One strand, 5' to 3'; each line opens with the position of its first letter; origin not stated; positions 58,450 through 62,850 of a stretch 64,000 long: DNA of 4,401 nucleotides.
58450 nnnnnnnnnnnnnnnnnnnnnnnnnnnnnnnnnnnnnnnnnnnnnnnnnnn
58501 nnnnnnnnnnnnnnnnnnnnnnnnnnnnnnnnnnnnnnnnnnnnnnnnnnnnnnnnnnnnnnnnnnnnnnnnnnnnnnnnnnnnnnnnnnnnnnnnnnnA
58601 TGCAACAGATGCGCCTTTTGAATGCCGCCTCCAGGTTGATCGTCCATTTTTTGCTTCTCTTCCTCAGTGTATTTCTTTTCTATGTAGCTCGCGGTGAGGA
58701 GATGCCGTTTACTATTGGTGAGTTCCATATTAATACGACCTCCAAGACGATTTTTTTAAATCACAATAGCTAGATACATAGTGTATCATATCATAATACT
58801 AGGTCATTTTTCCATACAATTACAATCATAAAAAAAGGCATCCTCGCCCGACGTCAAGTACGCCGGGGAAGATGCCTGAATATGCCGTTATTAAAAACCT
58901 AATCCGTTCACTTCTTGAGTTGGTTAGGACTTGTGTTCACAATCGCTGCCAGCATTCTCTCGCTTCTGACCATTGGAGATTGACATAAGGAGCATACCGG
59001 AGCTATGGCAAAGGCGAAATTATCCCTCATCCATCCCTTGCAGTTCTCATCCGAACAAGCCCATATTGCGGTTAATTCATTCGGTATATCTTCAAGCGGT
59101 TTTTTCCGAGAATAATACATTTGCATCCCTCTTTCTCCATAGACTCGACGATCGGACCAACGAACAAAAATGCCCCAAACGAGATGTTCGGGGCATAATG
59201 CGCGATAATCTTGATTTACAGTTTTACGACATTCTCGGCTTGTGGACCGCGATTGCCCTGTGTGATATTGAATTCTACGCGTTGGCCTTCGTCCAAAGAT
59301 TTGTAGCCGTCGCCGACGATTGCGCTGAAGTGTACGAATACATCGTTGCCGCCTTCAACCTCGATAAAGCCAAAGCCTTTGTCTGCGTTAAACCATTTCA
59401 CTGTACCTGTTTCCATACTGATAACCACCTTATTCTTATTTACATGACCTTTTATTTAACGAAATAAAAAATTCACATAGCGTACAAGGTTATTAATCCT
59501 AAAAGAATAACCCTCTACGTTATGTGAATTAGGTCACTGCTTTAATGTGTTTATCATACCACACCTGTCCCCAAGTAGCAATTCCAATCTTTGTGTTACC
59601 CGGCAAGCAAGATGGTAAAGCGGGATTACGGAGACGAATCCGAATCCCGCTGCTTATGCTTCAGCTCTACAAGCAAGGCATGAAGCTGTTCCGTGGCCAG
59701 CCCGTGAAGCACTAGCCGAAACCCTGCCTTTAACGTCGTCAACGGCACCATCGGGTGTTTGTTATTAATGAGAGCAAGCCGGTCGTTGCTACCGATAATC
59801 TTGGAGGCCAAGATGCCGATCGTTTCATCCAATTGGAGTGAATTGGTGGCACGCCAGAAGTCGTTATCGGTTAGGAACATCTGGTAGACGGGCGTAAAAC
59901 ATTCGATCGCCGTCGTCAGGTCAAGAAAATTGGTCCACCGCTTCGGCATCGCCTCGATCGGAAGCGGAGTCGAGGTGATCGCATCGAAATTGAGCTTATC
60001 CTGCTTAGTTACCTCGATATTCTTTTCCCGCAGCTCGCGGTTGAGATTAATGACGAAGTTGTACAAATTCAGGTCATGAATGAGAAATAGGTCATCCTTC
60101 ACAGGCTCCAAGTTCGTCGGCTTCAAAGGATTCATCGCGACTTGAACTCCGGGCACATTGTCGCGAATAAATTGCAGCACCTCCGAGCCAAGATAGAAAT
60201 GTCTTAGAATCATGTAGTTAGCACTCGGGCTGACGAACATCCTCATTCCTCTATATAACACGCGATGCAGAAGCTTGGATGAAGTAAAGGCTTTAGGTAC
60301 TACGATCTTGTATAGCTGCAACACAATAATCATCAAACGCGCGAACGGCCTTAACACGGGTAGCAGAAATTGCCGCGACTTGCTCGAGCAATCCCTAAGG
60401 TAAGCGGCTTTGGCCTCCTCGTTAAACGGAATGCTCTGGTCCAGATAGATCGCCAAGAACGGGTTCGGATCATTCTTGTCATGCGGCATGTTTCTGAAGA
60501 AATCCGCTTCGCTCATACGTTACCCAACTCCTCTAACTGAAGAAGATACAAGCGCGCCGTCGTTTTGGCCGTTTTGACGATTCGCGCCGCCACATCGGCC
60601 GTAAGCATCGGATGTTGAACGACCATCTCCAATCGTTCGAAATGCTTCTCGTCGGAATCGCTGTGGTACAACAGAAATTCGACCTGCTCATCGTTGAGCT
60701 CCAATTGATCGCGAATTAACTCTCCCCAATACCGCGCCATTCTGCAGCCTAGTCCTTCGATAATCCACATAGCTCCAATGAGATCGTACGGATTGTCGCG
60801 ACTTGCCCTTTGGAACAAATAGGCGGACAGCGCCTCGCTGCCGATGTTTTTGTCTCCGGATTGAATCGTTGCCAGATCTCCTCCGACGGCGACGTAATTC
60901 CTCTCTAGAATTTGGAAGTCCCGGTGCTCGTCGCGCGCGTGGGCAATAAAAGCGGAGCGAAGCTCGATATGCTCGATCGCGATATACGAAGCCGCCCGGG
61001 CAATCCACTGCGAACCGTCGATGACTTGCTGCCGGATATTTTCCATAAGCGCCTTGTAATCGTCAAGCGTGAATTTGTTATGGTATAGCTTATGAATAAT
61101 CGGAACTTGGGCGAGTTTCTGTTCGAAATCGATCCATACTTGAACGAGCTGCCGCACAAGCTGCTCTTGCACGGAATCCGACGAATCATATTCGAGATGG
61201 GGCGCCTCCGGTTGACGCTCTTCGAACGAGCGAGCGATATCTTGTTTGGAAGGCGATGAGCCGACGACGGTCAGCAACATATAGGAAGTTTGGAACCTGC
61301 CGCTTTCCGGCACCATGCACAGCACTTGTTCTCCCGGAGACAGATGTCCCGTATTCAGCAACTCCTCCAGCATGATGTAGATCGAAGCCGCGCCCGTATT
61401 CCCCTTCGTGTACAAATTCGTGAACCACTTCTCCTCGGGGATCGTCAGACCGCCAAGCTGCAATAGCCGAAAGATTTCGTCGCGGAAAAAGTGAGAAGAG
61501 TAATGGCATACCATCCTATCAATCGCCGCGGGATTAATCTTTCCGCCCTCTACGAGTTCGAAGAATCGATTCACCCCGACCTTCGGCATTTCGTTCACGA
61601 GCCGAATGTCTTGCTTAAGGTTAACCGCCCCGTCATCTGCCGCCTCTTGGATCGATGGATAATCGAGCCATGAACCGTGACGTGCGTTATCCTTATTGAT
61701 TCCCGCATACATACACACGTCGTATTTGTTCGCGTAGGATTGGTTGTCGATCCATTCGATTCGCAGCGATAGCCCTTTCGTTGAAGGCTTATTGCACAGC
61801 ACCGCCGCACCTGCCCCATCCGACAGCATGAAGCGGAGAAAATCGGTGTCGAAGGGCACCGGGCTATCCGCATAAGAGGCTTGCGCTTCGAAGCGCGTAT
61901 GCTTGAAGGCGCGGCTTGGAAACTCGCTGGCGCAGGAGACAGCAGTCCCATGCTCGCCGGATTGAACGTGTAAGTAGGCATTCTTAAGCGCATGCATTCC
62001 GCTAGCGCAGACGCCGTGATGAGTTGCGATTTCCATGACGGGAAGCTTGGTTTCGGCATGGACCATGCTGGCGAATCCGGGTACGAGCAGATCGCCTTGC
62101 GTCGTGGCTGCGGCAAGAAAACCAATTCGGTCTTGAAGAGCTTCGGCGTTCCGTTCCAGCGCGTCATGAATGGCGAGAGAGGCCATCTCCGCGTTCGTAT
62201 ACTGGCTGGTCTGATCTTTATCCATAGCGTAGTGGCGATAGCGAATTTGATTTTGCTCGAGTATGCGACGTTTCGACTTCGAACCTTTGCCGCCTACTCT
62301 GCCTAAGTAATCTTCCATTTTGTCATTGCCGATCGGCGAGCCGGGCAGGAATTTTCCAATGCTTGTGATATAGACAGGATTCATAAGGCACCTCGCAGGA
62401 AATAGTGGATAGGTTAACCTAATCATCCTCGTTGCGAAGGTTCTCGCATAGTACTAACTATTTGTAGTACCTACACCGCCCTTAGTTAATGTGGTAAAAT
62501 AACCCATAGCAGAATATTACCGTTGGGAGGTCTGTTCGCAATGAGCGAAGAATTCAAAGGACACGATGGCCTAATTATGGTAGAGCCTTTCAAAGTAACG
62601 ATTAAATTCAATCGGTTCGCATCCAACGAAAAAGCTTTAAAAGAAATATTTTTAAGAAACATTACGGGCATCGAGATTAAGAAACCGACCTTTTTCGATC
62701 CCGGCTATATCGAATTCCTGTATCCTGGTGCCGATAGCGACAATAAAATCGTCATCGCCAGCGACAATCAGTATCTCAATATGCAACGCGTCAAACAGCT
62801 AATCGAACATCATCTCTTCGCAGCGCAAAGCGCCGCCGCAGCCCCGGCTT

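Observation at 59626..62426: FabH-like KAS III fused to a His/Glu/Asp-rich helical domain, translationally coupled to a 296-aa unknown protein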

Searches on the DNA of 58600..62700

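Call 56: search_rna_families(source=window, start=58600, end=62700, threshold=evalue, max_evalue=0.1)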
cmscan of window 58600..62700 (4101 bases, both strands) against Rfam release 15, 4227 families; matches with E-value up to 0.1: 1.
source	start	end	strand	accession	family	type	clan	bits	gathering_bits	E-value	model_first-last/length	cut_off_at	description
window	59166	59580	-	RF01766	cspA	Cis-reg; thermoregulator;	-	60.2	78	6.5e-14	1-428/428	no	cspA thermoregulator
